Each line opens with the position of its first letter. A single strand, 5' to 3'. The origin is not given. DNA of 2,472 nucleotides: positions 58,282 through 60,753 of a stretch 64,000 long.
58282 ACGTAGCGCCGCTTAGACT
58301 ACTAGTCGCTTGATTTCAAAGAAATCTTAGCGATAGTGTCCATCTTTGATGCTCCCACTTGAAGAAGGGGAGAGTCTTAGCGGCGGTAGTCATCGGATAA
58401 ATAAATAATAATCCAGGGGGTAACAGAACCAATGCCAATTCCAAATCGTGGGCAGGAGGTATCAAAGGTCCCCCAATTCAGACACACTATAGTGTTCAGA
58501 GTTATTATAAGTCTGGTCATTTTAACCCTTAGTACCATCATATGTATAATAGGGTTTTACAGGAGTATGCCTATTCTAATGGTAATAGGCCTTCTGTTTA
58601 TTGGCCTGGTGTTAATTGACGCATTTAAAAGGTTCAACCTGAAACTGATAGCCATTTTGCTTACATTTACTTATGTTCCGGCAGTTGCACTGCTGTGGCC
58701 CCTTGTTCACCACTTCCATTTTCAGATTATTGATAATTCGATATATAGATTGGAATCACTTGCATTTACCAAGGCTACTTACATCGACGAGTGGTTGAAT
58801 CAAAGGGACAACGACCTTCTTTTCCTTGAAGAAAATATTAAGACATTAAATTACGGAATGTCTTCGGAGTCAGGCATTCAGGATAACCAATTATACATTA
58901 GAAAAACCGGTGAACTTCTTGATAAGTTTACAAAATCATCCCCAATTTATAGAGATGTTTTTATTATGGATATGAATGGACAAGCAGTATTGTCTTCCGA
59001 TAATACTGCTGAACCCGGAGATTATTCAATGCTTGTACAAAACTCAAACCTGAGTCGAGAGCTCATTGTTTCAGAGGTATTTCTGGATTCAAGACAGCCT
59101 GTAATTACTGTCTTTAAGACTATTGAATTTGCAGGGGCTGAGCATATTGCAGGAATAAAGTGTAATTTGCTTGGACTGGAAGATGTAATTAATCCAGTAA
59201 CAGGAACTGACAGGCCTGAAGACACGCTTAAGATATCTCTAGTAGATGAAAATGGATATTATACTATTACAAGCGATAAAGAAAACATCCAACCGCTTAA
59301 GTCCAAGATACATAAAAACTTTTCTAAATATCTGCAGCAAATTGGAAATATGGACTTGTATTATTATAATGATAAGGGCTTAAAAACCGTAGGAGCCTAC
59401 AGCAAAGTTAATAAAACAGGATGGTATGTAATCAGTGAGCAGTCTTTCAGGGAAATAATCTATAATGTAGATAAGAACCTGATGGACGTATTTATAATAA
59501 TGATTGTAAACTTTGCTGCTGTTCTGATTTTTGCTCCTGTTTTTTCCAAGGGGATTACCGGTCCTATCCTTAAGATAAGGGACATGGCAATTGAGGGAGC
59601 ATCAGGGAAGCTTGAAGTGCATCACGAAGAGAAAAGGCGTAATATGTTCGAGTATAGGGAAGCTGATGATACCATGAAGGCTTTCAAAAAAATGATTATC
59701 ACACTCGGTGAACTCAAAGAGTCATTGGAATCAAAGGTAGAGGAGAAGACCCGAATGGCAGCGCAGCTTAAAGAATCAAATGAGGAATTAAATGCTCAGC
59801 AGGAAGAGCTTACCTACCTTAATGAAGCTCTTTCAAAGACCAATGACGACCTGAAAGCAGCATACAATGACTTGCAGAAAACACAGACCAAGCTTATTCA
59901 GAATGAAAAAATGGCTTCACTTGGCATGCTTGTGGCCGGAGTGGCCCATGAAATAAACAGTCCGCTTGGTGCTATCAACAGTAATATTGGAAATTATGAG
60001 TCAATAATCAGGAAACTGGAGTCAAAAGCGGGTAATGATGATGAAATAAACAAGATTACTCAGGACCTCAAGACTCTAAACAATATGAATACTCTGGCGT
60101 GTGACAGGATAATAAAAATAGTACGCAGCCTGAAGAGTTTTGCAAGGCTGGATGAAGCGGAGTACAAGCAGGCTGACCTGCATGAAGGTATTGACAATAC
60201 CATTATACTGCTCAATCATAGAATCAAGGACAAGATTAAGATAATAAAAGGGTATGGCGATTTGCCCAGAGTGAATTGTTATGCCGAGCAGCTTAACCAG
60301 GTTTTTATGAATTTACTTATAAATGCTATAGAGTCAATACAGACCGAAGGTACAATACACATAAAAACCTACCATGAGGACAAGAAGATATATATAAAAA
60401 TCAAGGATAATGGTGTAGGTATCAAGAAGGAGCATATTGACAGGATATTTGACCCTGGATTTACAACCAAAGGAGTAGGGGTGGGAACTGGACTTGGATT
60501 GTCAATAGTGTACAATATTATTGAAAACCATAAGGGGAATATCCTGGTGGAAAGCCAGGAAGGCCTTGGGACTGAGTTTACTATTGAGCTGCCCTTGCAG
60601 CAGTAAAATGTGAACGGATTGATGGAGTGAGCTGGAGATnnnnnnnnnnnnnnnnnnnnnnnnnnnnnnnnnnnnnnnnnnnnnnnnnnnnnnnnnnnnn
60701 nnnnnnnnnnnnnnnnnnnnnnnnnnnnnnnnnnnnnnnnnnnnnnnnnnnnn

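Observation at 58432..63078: One sensor module wired to two outputs: a histidine kinase and an MCP with colinear input regions converge on a bis-His 4-TM protein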

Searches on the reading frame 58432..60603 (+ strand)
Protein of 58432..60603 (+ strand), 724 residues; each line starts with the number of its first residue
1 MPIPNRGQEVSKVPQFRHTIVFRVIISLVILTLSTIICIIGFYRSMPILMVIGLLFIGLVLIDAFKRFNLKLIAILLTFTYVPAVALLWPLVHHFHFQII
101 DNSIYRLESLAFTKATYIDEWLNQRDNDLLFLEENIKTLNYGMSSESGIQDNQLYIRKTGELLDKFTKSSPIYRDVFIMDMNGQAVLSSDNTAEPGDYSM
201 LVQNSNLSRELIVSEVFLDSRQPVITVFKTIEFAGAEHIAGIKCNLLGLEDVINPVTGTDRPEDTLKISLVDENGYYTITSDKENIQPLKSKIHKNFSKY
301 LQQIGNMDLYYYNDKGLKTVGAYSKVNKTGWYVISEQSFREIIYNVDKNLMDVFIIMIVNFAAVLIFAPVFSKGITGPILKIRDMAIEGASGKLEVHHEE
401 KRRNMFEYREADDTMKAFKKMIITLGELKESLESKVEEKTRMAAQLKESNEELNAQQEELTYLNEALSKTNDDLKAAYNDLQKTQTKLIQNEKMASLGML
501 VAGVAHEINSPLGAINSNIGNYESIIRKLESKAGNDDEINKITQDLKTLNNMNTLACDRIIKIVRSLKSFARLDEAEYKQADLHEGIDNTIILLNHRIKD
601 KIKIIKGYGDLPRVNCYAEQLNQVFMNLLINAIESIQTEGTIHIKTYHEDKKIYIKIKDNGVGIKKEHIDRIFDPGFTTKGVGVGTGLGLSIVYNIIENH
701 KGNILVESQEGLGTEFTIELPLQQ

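Call 4: search_protein_families(library=pfam, proteins=[window:58432-60603:+], max_evalue=0.1)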
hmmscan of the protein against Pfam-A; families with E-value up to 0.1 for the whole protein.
window:58432-60603:+ (724 aa): 9 families
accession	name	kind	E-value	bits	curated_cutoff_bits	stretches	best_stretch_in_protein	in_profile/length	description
PF02518.31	HATPase_c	-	2e-25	89.8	26.4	1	619-723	4-110/111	Histidine kinase-, DNA gyrase B-, and HSP90-like ATPase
PF14501.12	HATPase_c_5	-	1.7e-07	31.5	22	1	620-711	5-93/102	GHKL domain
PF02743.24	dCache_1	-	7.6e-06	26.1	45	1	99-198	3-95/240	Cache domain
PF06818.20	Fez1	-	0.0025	18.8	34.4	1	427-515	21-110/199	Fez1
PF00512.31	HisKA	-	0.0044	17.5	26.9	1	497-575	2-65/66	His Kinase A (phospho-acceptor) domain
PF13589.12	HATPase_c_3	-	0.011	16.2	25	1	621-673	3-54/137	Histidine kinase-, DNA gyrase B-, and HSP90-like ATPase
PF05218.19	DUF713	-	0.011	15.9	24.5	1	410-488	32-108/185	Protein of unknown function (DUF713)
PF04048.20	Sec8_N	-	0.059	13.7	26.8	0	412-471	61-120/142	Exocyst complex component Sec8 N-terminal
PF07072.16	ZapD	-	0.08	13.1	27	0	414-551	18-149/210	Cell division protein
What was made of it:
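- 58432..60606 (+): Orphan sensor histidine kinase, 724 aa. Layout: 3 N-terminal TM helices, dCache-like domain, TM4, HAMP-like linker, NEEL-type coiled coil, DHp (His506), HATPase_c. HATPase_c 89.8 bits, HisKA weak, dCache_1 26 bits (call 4).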

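Call 73: search_protein_families(library=ncbifam, proteins=[window:58432-60603:+], max_evalue=0.01)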
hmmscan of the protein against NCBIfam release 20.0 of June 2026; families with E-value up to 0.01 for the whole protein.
window:58432-60603:+ (724 aa): 83 families (the best 25 are shown)
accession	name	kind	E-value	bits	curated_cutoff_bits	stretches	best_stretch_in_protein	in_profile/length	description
NF038348.1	T2SS_HK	subfamily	5.2e-66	223.3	450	2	532-722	383-573/574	histidine kinase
NF008468.0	PRK11360.1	equivalog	3.7e-57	194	646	1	482-723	381-609/616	two-component system sensor histidine kinase AtoS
NF052574.1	HisKinEspCMyxo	equivalog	5.9e-49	166.9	1200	1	479-721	396-636/785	serine histidine kinase EspC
NF052573.1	HisKinEspAMyxo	equivalog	3.1e-43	147.9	1400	1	482-720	369-609/755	serine histidine kinase EspA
NF007688.0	PRK10364.1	equivalog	2.5e-42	145.2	479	1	482-723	225-452/460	two-component system sensor histidine kinase ZraS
NF010411.0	PRK13837.1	equivalog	1e-34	119.7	647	1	431-723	382-676/828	two-component system VirA-like sensor kinase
NF047497.1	HK_LIC_12097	equivalog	2.6e-34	118.5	500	1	487-722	140-366/367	LIC_12097 family sensor histidine kinase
NF046026.1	HisKinCckACaul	equivalog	3.2e-34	118.1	1000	1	424-723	228-533/678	cell cycle histidine kinase CckA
NF033092.0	HK_WalK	equivalog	8.6e-31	107.2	725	2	499-722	374-594/594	cell wall metabolism sensor histidine kinase WalK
NF047794.1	HisKinPtgB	equivalog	1.7e-30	105.9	1000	1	423-708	374-641/656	two-component system sensor histidine kinase PgtB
NF046044.1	PnpS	equivalog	2.8e-30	105.6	400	1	404-721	86-390/390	two-component system histidine kinase PnpS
NF046020.1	HisKinCckABruc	equivalog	3.7e-29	101.2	1000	1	462-721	438-706/868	cell cycle histidine kinase CckA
NF006800.0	PRK09303.1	equivalog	1.3e-27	96.8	342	1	432-723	92-378/383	histidine kinase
NF010076.0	PRK13557.1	subfamily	5e-26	91.2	631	1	485-723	151-395/540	histidine kinase famiy protein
TIGR02966.1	phoR_proteo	equivalog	1e-25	90.5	334.2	1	404-719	37-332/333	phosphate regulon sensor histidine kinase PhoR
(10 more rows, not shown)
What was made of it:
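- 58432..60606 (+): Kinase core closest to the AtoS/ZraS type (call 73).
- On Sensor histidine kinase (HisKA/HATPase_c): AtoS/ZraS-like core (call 73).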
